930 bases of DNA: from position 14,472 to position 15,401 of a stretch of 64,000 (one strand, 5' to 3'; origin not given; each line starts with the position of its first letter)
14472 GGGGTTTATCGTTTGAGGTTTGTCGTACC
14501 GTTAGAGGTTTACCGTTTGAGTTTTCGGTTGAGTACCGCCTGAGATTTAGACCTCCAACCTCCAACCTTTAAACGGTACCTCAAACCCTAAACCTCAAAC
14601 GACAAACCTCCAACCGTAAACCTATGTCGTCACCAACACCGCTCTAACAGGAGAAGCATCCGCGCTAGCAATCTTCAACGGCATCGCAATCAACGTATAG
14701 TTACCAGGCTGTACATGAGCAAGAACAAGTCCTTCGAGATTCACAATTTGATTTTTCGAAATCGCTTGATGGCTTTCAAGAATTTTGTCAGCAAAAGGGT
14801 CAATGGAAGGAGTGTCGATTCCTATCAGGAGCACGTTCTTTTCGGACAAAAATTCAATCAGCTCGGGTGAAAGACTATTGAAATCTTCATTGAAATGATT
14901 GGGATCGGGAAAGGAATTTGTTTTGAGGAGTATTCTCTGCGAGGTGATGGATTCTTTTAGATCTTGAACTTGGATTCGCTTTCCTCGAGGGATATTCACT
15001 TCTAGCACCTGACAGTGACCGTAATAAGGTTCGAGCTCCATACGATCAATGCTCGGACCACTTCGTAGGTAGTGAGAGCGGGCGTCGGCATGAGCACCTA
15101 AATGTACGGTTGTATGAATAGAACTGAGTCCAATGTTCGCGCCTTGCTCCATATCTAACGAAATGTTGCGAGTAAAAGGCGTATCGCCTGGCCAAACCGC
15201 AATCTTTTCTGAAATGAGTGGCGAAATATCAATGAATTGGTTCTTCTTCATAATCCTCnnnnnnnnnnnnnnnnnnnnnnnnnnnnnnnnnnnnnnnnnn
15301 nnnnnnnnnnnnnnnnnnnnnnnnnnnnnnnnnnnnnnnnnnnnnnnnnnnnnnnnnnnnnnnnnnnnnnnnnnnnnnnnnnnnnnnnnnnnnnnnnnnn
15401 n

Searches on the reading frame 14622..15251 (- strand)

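Call 32: search_protein_families(library=pfam, proteins=[window:14622-15251:-], max_evalue=0.001)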
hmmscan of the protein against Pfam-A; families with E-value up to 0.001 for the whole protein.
window:14622-15251:- (209 aa): 1 family
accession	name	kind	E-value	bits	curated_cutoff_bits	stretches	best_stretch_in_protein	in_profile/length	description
PF04199.19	Cyclase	-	6.2e-17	62.6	23.1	1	7-152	1-142/142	Putative cyclase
